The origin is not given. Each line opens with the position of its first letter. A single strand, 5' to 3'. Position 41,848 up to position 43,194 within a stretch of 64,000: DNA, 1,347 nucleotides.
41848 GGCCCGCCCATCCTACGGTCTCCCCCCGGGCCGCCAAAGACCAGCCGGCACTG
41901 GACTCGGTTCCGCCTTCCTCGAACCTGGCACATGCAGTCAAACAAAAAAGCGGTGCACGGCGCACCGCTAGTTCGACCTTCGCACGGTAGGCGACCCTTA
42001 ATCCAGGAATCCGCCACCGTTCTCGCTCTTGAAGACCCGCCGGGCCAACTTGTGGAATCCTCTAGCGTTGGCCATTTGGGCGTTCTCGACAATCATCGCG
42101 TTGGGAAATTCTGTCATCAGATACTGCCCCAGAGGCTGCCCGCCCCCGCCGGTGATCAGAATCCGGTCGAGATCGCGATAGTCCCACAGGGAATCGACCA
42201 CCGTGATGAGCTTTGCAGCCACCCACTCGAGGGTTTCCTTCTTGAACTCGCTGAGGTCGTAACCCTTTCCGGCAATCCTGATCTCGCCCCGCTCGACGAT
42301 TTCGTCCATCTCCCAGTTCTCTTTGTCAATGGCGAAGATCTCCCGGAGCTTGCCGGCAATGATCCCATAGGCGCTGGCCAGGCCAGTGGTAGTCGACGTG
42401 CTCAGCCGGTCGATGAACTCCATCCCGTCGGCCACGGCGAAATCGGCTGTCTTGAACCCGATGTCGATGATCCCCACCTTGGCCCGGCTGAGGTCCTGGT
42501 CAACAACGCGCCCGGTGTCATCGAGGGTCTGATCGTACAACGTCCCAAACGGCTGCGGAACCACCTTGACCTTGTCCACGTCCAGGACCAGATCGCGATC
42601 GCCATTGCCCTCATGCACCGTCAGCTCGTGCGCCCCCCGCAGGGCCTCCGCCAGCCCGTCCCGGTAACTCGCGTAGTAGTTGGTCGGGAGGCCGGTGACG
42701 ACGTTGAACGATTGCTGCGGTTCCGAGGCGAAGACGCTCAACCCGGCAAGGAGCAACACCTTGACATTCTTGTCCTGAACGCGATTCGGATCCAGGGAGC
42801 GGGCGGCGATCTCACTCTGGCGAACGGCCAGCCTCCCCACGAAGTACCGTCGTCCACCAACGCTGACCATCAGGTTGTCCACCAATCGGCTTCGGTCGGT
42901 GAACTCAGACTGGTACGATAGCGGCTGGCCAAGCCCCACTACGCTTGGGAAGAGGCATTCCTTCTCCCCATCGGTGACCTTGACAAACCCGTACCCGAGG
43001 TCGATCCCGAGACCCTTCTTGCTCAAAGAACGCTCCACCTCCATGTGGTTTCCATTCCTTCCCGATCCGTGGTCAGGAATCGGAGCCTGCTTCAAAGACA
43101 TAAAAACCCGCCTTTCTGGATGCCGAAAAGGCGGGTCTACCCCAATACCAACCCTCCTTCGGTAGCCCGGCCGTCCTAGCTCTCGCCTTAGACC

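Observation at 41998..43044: Orphan ParM/StbA-type actin-like ATPase inserted between noc-like parB and soj-spo0J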

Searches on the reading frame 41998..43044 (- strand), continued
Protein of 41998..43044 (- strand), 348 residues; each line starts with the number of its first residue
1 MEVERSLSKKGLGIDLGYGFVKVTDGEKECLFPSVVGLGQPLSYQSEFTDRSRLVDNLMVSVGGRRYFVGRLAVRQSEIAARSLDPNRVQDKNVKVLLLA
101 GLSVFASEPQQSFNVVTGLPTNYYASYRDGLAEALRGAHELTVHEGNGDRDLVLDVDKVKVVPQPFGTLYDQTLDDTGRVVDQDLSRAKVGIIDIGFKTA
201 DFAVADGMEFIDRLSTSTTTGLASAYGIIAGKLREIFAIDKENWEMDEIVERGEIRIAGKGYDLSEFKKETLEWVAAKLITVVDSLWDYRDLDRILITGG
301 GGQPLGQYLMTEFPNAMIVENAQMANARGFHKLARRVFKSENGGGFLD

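Call 61: find_encoding_contigs(protein=P0094, flank=8000, max_places=2)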
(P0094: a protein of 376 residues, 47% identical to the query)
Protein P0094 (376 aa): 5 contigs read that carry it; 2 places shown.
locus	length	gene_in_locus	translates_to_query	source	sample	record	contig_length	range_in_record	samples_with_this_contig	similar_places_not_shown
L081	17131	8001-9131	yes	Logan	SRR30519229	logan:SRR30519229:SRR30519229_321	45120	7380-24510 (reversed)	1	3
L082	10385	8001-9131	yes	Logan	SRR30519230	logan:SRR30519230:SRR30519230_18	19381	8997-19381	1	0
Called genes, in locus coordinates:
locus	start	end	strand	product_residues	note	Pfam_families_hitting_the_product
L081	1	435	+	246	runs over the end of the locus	PF07314:Lit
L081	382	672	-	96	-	PF01312:Bac_export_2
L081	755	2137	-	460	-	PF02120:Flg_hook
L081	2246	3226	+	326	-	PF00583:Acetyltransf_1, PF13508:Acetyltransf_7 (weak)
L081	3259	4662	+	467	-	PF01554:MatE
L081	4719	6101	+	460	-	PF01743:PolyA_pol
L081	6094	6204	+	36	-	-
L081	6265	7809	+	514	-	PF03023:MurJ, PF13440:Polysacc_synt_3 (weak), PF01554:MatE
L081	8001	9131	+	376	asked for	PF17989:ALP_N, PF21523:ParM_N (faint), PF21522:MreB-like_C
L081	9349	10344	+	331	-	PF00724:Oxidored_FMN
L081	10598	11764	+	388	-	PF00266:Aminotran_5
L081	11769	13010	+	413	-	PF22025:ThiI_fer, PF02926:THUMP, PF02568:ThiI, PF06508:QueC (weak)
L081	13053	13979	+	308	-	PF00126:HTH_1, PF03466:LysR_substrate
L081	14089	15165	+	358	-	PF02812:ELFV_dehydrog_N, PF00208:ELFV_dehydrog, PF02826:2-Hacid_dh_C (faint)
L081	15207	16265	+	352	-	PF00871:Acetate_kinase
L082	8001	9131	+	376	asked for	PF17989:ALP_N, PF21523:ParM_N (faint), PF21522:MreB-like_C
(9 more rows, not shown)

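Call 71: search_dna_similar(query=window:41998-43026:-, collection=plasmids, mode=protein, max_rows=12)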
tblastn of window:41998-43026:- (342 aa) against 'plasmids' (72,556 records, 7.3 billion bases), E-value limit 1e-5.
Records with a match: 322; places in all: 355; records where one place covers at least 80% of the query: 148.
Best place of each record, by identity: <60% 322.
By first word of the organism name: Enterococcus 93; Bacillus 35; Clostridium 34; Pseudomonas 23; Lactobacillus 13; Cupriavidus 10; Lactiplantibacillus 10; Paraburkholderia 9; Burkholderia 8; Vibrio 7; and 40 more.
By predicted mobility (MOB-suite, as given by PLSDB): non-mobilizable 229; mobilizable 48; conjugative 45.
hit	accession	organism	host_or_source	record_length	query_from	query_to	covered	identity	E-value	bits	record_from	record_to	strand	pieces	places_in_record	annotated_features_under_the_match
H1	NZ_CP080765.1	Aneurinibacillus thermoaerophilus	compost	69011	6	326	94%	30.4%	2e-20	99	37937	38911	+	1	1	plasmid segregation protein ParM domain-containing protein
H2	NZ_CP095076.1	Halobacillus amylolyticus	single cell,Saltern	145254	4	333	96%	28.5%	1e-13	79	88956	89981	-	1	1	parM: plasmid segregation protein ParM domain-containing protein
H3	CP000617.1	Burkholderia vietnamiensis G4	-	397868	6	336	97%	27.9%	1e-12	77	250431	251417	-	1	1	plasmid segregation actin-type ATPase ParM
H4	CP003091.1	Burkholderia sp. YI23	-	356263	6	336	97%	27.6%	5e-12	74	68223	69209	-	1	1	hypothetical protein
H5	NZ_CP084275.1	Caballeronia grimmiae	Leptoglossus zonatus,Cell culture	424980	6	336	97%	27.6%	5e-12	74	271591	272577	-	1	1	ParM/StbA family protein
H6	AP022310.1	Burkholderia sp. SFA1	-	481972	6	336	97%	27.6%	5e-12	74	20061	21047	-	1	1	hypothetical protein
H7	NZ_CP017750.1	Cupriavidus sp. USMAA2-4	cell culture,Sungai Pinang, Penang, ...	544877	1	334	98%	27.3%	2e-8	64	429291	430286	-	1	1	PRTRC system protein D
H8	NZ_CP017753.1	Cupriavidus sp. USMAHM13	cell culture,Paddy field, Sungai Manik, ...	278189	1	334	98%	27.0%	1e-7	61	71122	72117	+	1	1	PRTRC system protein D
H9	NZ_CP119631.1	Bacillus paranthracis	white bream,bacteria culture,liver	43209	3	337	98%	26.8%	3e-14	81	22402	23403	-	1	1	plasmid segregation protein ParM domain-containing protein | hypothetical protein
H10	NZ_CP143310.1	Methylophaga thalassica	cell culture,A deep sea sediment sample ...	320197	7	336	96%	27.2%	3e-14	81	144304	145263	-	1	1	PRTRC system protein D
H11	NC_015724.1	Cupriavidus necator N-1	soil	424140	1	335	98%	26.7%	1e-7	61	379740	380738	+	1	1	PRTRC system protein D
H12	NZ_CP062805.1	Cupriavidus basilensis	Cell culture,Sediment of a freshwater ...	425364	1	337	99%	26.5%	4e-9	66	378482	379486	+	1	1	PRTRC system protein D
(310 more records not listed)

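Call 72: search_dna_similar(query=window:41998-43026:-, collection=phages, mode=protein, max_rows=8)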
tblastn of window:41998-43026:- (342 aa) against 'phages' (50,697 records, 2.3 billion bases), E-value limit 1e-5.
Records with a match: 197; places in all: 198; records where one place covers at least 80% of the query: 192.
Best place of each record, by identity: <60% 197.
By first word of the organism name: Bacillus 191; Alicyclobacillus 1; Moorella 1; Xanthomonas 1; Phage 1; Dolichospermum 1; Paenibacillus 1.
By host as written in the record: Bacillus subtilis 26; Bacillus cereus 23; Bacillus subtilis BEST7003 14; Bacillus thuringiensis subsp. kurstaki 8; - 7; Bacillus thuringiensis kurstaki 6; Bacillus megaterium 6; Bacillus sp. 5; and 59 more.
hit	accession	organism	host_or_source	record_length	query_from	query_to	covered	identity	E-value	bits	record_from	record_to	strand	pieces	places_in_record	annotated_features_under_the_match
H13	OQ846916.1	Alicyclobacillus phage KKP_3916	Alicyclobacillus acidoterrestris strain ...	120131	3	332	96%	32.3%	5e-43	164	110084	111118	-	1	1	hypothetical protein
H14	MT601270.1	Bacillus phage vB_BsuM-Goe9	Bacillus subtilis Delta6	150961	7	332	95%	30.8%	2e-41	159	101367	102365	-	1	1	putative actin-like protein | hypothetical protein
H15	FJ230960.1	Bacillus phage SPO1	Bacillus subtilis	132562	7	332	95%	30.8%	2e-41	159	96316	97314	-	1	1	27.9: gp27.9 | 27.8: gp27.8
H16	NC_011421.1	Bacillus phage SPO1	Bacillus subtilis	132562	7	332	95%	30.8%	2e-41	159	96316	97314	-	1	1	27.9: partition protein | 27.8: gp27.8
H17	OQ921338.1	Bacillus phage SPO1L3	Bacillus subtilis BEST7003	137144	7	332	95%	30.8%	2e-41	159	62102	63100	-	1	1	hypothetical protein (x2)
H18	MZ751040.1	Bacillus phage phi18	Bacillus subtilis subsp. subtilis str. ...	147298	7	332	95%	30.8%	2e-41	159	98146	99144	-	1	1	hypothetical protein (x2)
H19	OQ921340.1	Bacillus phage SPO1L5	Bacillus subtilis BEST7003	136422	7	332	95%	30.8%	3e-41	159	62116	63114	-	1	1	hypothetical protein (x2)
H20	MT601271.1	Bacillus phage vB_BsuM-Goe10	Bacillus subtilis Delta6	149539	7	332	95%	30.8%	3e-41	159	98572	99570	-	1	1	putative actin-like protein | hypothetical protein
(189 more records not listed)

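Call 80: search_protein_families(library=pfam, proteins=[L066:2080-2994:+], max_evalue=0.0001)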
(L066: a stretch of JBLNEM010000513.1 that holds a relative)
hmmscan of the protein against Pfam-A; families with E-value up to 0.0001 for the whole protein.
L066:2080-2994:+ (304 aa): 1 family
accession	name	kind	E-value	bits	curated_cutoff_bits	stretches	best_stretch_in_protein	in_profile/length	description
PF01551.29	Peptidase_M23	-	6.8e-35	119.6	28.7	1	205-299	3-96/96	Peptidase family M23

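Call 82: search_protein_families(library=phrogs, proteins=[window:41998-43026:-], max_evalue=0.001)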
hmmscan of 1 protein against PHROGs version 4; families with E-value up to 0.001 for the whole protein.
window:41998-43026:- (342 aa): 1 family
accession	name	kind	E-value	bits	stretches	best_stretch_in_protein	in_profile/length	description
phrog_691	-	DNA, RNA and nucleotide metabolism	1.8e-66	225.6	1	3-334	3-328/329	partition protein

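Call 87: search_protein_representatives(protein=window:41998-43026:-)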
Query: 342 residues. Proteins with E-value up to 0.001 (for the whole library): 3259; up to 1e-10: 1392; up to 1e-30: 181. The best 150 are listed.
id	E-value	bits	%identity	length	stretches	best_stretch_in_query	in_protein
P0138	1.4e-88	313.5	45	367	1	2-334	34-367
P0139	1.2e-83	297.4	41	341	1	2-334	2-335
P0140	2.2e-77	276.7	40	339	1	6-336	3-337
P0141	1.6e-73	264.1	40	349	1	5-332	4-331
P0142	5.6e-73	262.2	41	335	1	4-332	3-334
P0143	1.1e-68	248.1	38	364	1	5-336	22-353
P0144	1.0e-65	238.4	38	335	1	4-332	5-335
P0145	3.9e-65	236.5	40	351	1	4-330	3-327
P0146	1.6e-56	208.1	34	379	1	6-328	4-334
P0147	3.0e-56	207.2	36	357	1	6-332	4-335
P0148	6.6e-55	202.8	37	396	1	5-332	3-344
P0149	1.4e-54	201.8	34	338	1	4-333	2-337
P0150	5.5e-54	199.8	35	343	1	6-333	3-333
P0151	6.3e-53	196.3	36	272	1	6-269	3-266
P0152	1.5e-52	195.1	36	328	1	6-331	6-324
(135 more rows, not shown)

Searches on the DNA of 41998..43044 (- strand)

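Call 15: search_rna_families(sources=[L001, L002, L003, L005, L006, L008, L009, L010, L011, L012, L014, L015, L016, L018], threshold=gathering)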
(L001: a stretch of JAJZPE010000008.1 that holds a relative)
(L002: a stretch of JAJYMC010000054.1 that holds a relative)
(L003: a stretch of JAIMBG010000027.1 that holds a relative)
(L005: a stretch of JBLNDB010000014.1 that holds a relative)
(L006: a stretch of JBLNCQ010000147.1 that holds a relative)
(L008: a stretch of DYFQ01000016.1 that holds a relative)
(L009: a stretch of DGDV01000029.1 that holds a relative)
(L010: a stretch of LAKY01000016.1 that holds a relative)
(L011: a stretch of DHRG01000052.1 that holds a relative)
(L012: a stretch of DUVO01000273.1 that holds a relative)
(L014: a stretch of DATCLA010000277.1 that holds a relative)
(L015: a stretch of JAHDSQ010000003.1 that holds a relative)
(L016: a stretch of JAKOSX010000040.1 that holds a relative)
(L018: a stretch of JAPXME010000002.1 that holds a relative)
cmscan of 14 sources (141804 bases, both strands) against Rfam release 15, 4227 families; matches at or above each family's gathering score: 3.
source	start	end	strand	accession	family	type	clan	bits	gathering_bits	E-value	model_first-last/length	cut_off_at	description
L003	4736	4823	+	RF01051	c-di-GMP-I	Cis-reg; riboswitch;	CL00126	79.6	35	1.1e-13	1-87/87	no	c-di-GMP-I riboswitch aptamer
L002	4799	4883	+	RF03167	c-di-GMP-I-GGC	Cis-reg; riboswitch;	CL00126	78.6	59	1.2e-16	1-80/80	no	c-di-GMP-I-GGC riboswitch aptamer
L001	1895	1977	+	RF03167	c-di-GMP-I-GGC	Cis-reg; riboswitch;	CL00126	75.2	59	1.1e-15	1-80/80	no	c-di-GMP-I-GGC riboswitch aptamer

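Call 63: search_rna_families(sources=[L081, L050, L052, L059, L064, L066, L068, L069, L070, L022, L033, L027, L031, L045], threshold=gathering)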
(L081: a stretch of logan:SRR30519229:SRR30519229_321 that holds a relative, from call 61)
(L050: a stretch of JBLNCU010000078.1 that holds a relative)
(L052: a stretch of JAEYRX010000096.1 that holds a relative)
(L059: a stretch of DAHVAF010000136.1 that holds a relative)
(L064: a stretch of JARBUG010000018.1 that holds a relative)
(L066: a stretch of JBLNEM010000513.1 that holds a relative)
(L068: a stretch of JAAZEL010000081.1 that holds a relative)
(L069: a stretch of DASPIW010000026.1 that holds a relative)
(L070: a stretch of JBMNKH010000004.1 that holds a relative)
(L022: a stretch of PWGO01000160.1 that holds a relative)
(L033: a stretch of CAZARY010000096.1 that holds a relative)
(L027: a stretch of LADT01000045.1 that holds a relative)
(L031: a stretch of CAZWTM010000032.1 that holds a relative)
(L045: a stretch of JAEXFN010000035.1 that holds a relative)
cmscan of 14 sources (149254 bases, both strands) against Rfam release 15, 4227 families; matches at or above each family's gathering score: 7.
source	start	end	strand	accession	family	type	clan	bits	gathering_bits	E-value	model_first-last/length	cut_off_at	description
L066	1894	1985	+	RF03167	c-di-GMP-I-GGC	Cis-reg; riboswitch;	CL00126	71.6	59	1.3e-14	1-80/80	no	c-di-GMP-I-GGC riboswitch aptamer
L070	4393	4463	+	RF00005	tRNA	Gene; tRNA;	CL00001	62.8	29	6.8e-11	1-71/71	no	tRNA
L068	185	255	+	RF00005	tRNA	Gene; tRNA;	CL00001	60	29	4.2e-10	1-71/71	no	tRNA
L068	270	342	+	RF00005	tRNA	Gene; tRNA;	CL00001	59.8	29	4.6e-10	1-71/71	no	tRNA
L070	4478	4550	+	RF00005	tRNA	Gene; tRNA;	CL00001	59.8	29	4.6e-10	1-71/71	no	tRNA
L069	8256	8346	-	RF00504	Glycine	Cis-reg; riboswitch;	CL00125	56.3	32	1.4e-08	1-94/94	no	Glycine riboswitch aptamer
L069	8362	8477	-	RF00504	Glycine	Cis-reg; riboswitch;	CL00125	44.5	32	1.8e-05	1-94/94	no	Glycine riboswitch aptamer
